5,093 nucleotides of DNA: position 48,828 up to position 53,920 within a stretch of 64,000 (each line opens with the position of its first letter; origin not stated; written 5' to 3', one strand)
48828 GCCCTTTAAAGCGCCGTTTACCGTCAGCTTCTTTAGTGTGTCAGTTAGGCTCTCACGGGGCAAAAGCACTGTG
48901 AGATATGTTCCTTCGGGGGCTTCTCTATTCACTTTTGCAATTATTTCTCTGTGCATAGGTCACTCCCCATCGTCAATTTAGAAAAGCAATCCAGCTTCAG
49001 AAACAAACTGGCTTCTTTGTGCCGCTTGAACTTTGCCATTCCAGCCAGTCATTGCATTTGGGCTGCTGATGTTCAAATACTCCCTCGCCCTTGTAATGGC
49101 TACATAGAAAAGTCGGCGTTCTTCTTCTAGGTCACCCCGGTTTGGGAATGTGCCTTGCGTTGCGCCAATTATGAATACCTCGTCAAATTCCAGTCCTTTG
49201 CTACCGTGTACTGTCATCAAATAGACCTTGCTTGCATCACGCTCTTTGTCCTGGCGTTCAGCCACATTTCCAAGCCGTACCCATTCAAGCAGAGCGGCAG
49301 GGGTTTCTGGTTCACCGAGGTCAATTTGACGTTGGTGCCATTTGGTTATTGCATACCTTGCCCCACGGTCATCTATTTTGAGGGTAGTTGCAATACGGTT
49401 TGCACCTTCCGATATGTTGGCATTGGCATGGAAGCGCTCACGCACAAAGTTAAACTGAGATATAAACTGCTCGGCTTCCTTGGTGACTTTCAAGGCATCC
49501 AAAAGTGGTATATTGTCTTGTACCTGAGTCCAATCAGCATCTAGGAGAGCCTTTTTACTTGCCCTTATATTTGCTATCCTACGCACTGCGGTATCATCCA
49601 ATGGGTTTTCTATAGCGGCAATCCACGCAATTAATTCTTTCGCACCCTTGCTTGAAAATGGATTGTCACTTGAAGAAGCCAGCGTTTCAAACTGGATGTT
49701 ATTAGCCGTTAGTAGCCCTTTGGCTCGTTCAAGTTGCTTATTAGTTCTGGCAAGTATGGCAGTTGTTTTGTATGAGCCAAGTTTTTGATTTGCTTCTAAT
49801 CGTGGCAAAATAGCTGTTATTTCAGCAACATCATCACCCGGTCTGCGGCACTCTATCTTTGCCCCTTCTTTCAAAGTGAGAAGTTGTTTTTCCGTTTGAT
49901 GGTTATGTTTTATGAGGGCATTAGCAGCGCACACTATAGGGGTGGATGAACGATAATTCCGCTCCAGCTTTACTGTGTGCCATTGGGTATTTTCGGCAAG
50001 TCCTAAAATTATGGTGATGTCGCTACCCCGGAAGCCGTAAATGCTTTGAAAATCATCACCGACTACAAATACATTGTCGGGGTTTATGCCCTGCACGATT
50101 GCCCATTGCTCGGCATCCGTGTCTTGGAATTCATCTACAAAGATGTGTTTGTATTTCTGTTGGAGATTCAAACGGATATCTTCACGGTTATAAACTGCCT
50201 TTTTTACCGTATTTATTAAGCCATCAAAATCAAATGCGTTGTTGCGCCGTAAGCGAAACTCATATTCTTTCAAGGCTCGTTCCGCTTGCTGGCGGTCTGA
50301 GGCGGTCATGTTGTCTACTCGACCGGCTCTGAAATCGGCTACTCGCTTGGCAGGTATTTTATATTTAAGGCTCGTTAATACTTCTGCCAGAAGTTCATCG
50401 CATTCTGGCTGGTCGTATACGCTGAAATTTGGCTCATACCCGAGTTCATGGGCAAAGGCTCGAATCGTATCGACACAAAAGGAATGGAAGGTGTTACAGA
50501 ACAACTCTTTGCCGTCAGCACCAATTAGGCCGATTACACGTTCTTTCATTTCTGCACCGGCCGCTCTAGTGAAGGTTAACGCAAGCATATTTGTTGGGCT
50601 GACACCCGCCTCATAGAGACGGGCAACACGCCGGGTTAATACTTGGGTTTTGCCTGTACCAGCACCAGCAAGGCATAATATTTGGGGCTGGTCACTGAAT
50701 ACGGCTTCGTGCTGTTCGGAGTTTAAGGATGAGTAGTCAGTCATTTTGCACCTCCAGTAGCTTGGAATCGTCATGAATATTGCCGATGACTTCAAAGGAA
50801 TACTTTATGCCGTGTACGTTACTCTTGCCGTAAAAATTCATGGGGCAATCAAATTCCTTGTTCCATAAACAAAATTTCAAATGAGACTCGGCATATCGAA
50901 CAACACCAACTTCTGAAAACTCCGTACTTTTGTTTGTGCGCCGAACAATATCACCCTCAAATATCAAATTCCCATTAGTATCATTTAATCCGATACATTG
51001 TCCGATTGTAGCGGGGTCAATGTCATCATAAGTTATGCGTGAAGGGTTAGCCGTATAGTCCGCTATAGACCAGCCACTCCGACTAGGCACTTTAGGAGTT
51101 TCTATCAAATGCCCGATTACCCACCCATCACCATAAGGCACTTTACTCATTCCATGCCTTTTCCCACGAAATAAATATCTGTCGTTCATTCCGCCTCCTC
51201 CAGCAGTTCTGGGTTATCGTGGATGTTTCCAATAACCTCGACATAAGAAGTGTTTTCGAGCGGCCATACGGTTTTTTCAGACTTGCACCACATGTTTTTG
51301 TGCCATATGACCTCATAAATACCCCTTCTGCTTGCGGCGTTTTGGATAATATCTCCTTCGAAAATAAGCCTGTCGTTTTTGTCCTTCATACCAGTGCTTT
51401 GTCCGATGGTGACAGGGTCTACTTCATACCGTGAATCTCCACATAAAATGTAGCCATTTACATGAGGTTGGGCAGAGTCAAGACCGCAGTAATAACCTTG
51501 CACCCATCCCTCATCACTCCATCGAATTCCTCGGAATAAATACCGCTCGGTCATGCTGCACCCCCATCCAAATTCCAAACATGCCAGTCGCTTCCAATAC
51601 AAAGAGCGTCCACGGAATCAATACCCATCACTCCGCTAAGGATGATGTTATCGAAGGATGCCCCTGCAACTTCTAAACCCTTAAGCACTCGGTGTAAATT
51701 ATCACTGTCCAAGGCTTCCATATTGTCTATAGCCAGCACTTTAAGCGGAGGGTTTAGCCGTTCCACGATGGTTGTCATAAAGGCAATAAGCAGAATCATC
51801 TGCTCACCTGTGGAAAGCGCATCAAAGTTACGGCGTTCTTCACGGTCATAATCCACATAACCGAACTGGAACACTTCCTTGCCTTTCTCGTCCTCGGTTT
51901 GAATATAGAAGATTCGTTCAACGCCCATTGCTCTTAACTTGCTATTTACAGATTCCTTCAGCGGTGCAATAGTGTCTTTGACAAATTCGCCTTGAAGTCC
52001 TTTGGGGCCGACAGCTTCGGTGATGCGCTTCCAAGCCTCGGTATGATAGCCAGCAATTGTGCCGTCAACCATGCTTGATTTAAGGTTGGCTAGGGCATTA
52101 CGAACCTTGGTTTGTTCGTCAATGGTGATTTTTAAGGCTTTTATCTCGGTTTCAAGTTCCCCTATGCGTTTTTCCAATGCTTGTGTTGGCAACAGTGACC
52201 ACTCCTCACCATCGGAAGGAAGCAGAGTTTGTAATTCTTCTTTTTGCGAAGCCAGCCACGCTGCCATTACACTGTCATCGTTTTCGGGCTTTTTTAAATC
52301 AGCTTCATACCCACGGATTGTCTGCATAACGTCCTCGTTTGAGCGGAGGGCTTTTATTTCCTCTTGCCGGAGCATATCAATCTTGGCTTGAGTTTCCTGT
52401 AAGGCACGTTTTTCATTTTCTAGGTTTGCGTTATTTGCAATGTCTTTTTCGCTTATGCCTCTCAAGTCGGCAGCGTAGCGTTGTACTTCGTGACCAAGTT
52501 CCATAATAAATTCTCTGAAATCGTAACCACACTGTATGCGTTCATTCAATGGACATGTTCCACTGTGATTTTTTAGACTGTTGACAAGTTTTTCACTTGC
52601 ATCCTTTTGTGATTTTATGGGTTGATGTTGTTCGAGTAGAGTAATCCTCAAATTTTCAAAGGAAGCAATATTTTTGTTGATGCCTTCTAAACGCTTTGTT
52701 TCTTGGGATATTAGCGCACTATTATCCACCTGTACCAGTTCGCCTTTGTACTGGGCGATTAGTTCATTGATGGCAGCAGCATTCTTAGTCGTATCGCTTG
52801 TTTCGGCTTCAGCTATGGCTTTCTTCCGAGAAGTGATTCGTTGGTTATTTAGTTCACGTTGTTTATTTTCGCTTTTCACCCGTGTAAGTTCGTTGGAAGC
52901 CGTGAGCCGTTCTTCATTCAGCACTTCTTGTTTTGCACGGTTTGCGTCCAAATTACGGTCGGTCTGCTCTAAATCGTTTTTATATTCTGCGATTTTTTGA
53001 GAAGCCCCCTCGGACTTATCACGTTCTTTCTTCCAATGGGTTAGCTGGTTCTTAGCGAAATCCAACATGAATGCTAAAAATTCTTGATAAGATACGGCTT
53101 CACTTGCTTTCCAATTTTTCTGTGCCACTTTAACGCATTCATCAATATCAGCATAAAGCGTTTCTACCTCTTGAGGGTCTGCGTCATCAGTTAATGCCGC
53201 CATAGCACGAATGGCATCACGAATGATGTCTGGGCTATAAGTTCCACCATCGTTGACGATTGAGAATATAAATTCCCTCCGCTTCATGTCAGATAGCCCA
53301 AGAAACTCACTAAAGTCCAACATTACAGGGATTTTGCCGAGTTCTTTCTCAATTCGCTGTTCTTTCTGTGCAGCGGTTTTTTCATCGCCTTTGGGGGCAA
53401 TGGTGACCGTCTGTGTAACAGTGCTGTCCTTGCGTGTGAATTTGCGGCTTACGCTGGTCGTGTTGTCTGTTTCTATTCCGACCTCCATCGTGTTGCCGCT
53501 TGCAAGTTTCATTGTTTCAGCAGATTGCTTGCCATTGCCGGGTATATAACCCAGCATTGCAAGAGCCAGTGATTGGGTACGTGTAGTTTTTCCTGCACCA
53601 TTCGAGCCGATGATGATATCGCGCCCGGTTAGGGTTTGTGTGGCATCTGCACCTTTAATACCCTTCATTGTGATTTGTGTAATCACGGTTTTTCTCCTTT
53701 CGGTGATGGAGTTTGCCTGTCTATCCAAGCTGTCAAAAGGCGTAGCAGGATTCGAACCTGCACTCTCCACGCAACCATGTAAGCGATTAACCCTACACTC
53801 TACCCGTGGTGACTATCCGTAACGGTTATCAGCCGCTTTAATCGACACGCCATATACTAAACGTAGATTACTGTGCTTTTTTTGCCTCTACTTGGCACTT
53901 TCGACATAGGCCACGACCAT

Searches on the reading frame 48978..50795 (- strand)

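Call 23: search_protein_families(library=phrogs, proteins=[window:48978-50795:-], max_evalue=0.00001)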
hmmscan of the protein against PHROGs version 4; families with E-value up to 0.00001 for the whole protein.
window:48978-50795:- (605 aa): 3 families
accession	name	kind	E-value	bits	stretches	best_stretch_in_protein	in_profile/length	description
phrog_1967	-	DNA, RNA and nucleotide metabolism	4.3e-107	360.6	1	23-602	152-693/776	DNA helicase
phrog_25205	-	unknown function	1.5e-11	44.3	1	25-276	5-248/607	-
phrog_325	-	DNA, RNA and nucleotide metabolism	2.8e-08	33.5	1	525-581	819-871/986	Dda-like helicase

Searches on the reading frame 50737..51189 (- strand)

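Call 23: search_protein_families(library=phrogs, proteins=[window:50737-51189:-], max_evalue=0.00001)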
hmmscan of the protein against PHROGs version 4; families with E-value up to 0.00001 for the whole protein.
window:50737-51189:- (150 aa): 2 families
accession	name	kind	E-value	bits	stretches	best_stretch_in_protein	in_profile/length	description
phrog_8684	-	unknown function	1.5e-23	84.5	1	1-148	1-163/164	-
phrog_98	-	unknown function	6.4e-19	69.3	1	48-149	60-154/208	-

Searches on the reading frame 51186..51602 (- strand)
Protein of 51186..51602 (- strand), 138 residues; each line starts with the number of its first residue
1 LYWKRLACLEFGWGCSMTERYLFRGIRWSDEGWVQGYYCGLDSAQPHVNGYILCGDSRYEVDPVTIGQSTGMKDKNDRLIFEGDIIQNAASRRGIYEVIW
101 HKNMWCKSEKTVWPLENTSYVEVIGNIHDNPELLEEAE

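Call 23: search_protein_families(library=phrogs, proteins=[window:51186-51602:-], max_evalue=0.00001)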
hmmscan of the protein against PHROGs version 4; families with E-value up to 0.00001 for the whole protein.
window:51186-51602:- (138 aa): 3 families
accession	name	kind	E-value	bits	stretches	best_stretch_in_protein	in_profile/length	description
phrog_98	-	unknown function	2.6e-25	90.1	1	41-138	56-154/208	-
phrog_8684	-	unknown function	2.8e-22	80.4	1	17-100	1-95/164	-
phrog_24347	-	unknown function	5.5e-07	30.1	1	49-135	155-242/245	-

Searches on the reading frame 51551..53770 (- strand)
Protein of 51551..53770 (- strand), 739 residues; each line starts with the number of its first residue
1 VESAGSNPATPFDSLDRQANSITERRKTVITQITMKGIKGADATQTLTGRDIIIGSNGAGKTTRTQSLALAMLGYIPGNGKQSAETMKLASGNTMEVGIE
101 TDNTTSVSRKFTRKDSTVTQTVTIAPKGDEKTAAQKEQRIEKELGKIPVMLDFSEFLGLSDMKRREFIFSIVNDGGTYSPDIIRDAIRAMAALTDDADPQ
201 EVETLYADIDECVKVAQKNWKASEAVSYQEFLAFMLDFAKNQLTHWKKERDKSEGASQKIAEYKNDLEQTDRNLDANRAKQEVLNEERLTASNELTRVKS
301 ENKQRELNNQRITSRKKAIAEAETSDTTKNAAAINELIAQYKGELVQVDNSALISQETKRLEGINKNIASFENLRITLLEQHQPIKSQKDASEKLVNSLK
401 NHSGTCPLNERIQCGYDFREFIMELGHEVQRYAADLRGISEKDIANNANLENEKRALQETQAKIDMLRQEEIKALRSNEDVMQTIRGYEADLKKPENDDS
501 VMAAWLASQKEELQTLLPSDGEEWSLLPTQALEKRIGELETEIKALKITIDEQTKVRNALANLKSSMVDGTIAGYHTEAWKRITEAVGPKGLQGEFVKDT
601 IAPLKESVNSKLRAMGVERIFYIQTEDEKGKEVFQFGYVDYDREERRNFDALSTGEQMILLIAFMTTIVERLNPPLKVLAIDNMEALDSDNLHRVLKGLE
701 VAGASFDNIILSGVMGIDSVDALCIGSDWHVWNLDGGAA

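Call 23: search_protein_families(library=phrogs, proteins=[window:51551-53770:-], max_evalue=0.00001)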
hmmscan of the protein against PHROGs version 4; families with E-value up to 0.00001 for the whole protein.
window:51551-53770:- (739 aa): 2 families
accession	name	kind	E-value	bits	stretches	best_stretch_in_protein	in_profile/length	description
phrog_32642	-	unknown function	1.8e-135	454.4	1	29-717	3-705/743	-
phrog_1499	-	unknown function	4.9e-11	43.5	1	30-382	5-330/427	-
